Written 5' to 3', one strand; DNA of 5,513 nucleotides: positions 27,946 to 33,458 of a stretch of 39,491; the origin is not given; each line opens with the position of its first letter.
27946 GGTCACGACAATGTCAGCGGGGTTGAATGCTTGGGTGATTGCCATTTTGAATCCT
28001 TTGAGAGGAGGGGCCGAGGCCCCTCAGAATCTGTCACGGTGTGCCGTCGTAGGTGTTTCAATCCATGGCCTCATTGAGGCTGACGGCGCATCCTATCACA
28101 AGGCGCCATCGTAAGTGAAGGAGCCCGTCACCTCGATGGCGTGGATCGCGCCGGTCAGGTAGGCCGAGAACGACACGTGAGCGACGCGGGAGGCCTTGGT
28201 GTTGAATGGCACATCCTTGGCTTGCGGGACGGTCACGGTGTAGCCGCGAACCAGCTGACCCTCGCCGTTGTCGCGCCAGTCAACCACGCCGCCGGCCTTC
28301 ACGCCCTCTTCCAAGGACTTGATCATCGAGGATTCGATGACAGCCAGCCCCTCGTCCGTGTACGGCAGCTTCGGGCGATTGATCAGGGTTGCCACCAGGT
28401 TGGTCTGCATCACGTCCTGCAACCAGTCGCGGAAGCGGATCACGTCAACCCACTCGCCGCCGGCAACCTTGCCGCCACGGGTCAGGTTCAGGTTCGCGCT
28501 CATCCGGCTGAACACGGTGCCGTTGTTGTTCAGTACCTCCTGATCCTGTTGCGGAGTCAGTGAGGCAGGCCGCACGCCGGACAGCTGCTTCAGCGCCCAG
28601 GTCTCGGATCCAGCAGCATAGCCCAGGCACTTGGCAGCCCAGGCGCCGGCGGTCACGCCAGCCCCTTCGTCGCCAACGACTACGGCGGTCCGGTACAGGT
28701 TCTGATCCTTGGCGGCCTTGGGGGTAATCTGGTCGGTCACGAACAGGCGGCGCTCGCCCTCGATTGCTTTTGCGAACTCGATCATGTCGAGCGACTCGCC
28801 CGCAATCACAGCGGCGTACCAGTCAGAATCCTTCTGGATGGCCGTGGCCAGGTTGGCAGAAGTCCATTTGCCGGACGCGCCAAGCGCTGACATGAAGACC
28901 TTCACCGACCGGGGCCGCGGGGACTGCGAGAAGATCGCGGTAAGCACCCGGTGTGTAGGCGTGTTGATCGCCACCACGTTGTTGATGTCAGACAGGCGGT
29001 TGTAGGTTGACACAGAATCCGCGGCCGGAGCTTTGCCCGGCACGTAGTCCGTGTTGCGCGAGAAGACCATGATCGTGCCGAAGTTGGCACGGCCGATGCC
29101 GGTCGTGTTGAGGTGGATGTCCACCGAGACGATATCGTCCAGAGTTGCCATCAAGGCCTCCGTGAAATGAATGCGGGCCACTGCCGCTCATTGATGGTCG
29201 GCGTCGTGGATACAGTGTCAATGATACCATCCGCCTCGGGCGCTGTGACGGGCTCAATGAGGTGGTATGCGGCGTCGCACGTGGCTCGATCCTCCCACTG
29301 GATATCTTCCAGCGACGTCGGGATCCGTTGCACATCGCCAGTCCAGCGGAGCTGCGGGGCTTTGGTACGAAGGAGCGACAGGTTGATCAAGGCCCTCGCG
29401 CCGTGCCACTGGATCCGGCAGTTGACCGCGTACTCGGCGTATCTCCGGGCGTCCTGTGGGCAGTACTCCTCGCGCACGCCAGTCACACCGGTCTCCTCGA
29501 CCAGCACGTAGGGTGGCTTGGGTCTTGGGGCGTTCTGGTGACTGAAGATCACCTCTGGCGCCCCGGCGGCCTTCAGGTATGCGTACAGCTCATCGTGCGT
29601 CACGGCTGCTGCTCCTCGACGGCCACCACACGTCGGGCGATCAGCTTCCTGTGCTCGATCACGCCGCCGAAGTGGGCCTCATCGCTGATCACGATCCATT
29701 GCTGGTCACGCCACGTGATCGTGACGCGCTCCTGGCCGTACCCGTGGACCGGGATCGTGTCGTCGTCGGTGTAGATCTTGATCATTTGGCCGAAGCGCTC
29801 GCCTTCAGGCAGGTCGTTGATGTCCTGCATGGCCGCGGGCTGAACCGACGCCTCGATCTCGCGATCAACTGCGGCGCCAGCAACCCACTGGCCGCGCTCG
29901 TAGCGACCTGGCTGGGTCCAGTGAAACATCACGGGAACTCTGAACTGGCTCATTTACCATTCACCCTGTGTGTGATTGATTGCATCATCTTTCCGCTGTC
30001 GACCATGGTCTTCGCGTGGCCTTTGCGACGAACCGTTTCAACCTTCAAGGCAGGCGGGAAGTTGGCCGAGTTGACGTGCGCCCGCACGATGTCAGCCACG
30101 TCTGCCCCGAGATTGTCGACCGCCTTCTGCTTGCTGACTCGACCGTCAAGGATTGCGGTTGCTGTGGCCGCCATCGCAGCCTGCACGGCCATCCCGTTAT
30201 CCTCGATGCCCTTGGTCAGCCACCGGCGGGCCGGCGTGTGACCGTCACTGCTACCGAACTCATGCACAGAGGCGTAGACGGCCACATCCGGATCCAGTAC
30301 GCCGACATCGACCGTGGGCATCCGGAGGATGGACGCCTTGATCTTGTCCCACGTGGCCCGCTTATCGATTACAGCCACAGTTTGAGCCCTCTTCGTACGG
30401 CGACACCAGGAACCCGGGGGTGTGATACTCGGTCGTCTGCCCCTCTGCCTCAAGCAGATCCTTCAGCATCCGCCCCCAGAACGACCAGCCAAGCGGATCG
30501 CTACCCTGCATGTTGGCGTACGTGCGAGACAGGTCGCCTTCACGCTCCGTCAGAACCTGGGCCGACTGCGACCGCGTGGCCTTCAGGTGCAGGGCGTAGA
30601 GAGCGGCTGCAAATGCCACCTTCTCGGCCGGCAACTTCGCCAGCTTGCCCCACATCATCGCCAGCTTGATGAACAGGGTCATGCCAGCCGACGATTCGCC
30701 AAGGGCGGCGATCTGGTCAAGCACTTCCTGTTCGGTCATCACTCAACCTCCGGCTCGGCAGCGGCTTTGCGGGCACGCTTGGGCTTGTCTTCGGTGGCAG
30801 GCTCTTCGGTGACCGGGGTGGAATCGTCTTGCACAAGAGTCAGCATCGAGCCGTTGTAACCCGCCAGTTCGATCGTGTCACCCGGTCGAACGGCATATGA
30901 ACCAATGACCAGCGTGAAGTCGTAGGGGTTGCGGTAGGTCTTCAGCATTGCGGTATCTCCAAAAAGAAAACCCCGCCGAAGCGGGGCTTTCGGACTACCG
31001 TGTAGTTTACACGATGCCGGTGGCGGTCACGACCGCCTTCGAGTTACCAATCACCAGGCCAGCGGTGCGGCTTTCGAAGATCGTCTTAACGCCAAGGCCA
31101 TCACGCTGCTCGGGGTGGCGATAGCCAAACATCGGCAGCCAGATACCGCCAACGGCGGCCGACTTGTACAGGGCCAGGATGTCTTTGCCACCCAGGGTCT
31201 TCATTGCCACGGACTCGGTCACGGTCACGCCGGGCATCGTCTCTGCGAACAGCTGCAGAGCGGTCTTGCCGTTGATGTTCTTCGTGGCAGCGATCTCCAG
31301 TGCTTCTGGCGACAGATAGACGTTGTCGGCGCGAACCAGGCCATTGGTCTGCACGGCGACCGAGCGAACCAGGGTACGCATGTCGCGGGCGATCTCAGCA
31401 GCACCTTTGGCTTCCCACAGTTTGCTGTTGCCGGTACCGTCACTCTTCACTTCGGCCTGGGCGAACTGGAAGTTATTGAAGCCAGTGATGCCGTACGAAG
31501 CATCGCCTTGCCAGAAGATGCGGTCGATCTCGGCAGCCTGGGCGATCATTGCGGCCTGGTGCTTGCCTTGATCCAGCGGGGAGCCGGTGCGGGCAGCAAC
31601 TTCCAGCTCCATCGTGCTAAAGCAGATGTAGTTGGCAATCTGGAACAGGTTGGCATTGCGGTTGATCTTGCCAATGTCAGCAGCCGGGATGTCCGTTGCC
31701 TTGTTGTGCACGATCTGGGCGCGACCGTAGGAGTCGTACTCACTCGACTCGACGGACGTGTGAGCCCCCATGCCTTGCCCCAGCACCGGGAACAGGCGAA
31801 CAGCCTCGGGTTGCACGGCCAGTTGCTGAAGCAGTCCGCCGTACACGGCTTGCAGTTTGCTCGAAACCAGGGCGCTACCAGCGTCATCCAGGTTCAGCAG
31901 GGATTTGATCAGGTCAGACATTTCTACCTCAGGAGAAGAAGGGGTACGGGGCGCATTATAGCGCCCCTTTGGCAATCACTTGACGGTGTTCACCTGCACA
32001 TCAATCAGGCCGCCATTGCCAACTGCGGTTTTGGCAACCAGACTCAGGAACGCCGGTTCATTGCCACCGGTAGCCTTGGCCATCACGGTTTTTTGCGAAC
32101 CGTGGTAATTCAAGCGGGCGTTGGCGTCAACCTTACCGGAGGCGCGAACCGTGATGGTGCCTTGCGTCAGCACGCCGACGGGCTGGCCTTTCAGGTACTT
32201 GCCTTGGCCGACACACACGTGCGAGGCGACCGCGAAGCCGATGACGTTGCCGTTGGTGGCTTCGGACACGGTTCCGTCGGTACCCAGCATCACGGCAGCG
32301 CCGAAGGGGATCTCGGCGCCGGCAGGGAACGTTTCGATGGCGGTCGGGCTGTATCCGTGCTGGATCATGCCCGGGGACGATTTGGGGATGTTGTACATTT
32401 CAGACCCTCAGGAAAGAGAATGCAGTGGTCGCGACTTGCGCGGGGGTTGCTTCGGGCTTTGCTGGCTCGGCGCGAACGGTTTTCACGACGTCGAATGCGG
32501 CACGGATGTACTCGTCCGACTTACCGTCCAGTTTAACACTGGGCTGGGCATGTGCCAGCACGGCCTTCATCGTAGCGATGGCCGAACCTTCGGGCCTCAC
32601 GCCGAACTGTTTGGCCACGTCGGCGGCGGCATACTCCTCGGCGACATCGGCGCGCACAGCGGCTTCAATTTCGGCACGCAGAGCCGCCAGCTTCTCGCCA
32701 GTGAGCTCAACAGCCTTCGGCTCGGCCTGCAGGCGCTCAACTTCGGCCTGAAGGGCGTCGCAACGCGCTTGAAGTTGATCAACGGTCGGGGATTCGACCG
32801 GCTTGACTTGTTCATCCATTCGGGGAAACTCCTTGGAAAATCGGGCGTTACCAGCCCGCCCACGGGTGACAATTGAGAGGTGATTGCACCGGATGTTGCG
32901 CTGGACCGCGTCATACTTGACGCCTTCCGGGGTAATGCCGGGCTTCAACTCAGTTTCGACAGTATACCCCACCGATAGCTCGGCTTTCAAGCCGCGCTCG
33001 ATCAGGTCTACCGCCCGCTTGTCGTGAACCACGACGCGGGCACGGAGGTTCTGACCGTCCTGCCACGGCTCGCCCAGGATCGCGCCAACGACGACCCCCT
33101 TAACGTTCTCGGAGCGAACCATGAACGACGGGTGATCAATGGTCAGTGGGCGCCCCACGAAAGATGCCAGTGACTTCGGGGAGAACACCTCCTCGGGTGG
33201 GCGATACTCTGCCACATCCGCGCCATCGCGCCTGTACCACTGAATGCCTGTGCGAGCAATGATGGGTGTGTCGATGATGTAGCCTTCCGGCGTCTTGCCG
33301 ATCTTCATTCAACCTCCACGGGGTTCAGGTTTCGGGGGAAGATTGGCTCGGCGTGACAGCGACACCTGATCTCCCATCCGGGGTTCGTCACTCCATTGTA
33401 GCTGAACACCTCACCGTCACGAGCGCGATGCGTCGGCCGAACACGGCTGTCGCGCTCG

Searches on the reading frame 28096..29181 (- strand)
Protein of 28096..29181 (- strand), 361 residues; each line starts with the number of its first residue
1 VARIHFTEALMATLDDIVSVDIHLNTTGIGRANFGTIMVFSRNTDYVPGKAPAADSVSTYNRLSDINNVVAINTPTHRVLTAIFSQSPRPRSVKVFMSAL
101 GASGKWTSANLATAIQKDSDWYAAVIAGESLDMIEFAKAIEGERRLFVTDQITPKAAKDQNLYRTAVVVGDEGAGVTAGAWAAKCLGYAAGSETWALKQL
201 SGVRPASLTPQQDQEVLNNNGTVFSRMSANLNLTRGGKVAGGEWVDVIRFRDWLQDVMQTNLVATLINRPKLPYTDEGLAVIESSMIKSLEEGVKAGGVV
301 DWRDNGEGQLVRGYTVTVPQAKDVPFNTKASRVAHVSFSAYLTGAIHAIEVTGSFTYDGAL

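Call 13: search_protein_families(library=phrogs, max_evalue=0.01, proteins=[window:28096-29181:-])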
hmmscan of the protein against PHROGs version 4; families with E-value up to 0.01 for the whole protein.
window:28096-29181:- (361 aa): 2 families
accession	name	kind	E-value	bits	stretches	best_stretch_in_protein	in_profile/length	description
phrog_205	-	tail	2.7e-73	248.3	1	8-359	9-436/455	tail sheath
phrog_9590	-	unknown function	2.4e-30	106.9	1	184-357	204-374/377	-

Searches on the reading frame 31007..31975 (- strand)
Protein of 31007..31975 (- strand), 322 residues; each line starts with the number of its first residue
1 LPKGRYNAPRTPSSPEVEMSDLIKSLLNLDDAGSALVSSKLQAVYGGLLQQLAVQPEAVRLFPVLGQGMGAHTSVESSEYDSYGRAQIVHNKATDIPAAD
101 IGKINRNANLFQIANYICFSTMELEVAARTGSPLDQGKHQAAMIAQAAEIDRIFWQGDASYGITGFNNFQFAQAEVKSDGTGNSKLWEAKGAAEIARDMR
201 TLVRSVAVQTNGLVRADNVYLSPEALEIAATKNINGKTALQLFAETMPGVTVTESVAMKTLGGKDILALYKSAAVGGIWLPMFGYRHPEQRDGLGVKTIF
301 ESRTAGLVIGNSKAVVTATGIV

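Call 13: search_protein_families(library=phrogs, max_evalue=0.01, proteins=[window:31007-31975:-])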
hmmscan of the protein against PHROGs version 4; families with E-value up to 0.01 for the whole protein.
window:31007-31975:- (322 aa): 1 family
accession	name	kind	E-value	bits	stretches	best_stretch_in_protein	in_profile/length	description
phrog_264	-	head and packaging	4.9e-41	141.7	1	30-321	24-321/321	major head protein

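Call 98: search_dna_similar(query=window:31007-31975:-, collection=plasmids, mode=protein, max_evalue=0.00001, max_rows=10)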
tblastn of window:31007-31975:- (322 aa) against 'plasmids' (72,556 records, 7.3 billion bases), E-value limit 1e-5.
Records with a match: 4; places in all: 4; records where one place covers at least 80% of the query: 3.
Best place of each record, by identity: <60% 4.
By first word of the organism name: Criblamydia 1; Levilactobacillus 1; Sinorhizobium 1; Pigmentibacter 1.
By predicted mobility (MOB-suite, as given by PLSDB): non-mobilizable 4.
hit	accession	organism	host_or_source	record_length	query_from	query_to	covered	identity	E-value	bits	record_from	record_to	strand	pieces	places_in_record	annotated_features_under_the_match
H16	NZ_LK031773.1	Criblamydia sequanensis CRIB-18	-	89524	27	309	88%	26.8%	5e-18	92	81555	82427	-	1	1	DUF2184 domain-containing protein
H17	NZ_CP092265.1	Levilactobacillus brevis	Fermented vegetables,Yeshanjun pickle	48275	61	321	81%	24.5%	5e-8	62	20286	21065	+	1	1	encapsulin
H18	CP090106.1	Sinorhizobium meliloti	Medicago,Cell culture,Plant nodule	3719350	63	306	76%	25.8%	3e-8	62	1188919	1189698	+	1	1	DUF2184 domain-containing protein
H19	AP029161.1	Pigmentibacter ruber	Homo sapiens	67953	57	320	82%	23.8%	6e-8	62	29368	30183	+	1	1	hypothetical protein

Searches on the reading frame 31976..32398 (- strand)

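Call 13: search_protein_families(library=phrogs, max_evalue=0.01, proteins=[window:31976-32398:-])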
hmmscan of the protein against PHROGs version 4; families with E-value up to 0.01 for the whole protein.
window:31976-32398:- (140 aa): 3 families
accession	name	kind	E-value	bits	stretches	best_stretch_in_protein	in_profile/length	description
phrog_563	-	head and packaging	4e-18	66.6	1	1-139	9-165/173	virion structural protein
phrog_1989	-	unknown function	0.00012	22.7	1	28-90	36-106/166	-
phrog_673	-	head and packaging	0.00083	20.4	1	12-112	11-105/260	head scaffolding protein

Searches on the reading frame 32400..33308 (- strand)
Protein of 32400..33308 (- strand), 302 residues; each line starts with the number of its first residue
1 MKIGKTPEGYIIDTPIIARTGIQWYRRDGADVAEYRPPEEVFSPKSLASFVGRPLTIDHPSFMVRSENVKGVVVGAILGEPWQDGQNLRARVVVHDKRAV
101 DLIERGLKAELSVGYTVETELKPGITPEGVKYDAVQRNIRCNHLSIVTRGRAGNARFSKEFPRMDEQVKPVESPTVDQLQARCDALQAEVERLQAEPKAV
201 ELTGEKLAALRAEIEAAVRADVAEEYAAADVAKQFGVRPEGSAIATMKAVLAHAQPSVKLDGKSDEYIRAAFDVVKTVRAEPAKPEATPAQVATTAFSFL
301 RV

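Call 13: search_protein_families(library=phrogs, max_evalue=0.01, proteins=[window:32400-33308:-])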
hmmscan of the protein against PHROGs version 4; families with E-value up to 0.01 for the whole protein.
window:32400-33308:- (302 aa): 10 families
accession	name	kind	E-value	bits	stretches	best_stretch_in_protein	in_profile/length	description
phrog_530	-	head and packaging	3.2e-74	251.4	1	5-285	35-348/390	head maturation protease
phrog_12864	-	head and packaging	6e-32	112.3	1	28-159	78-205/468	head maturation protease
phrog_2229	-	head and packaging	2.7e-26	93.9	1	35-225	61-246/428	head maturation protease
phrog_16985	-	unknown function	6.6e-21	75.9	1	3-220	13-238/436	-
phrog_1961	-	unknown function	1.6e-20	74.7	1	6-154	16-168/417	-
phrog_3778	-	head and packaging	1.1e-18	68.4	1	35-210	200-378/593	head maturation protease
phrog_30637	-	unknown function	1.9e-08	33.6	1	36-154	785-899/1119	-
phrog_6216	-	unknown function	8.4e-06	25.8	1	20-229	148-342/545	-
phrog_36941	-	head and packaging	0.00025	22.5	1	176-278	23-125/162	head maturation protease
phrog_36970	-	unknown function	0.0025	19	1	171-231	57-114/151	-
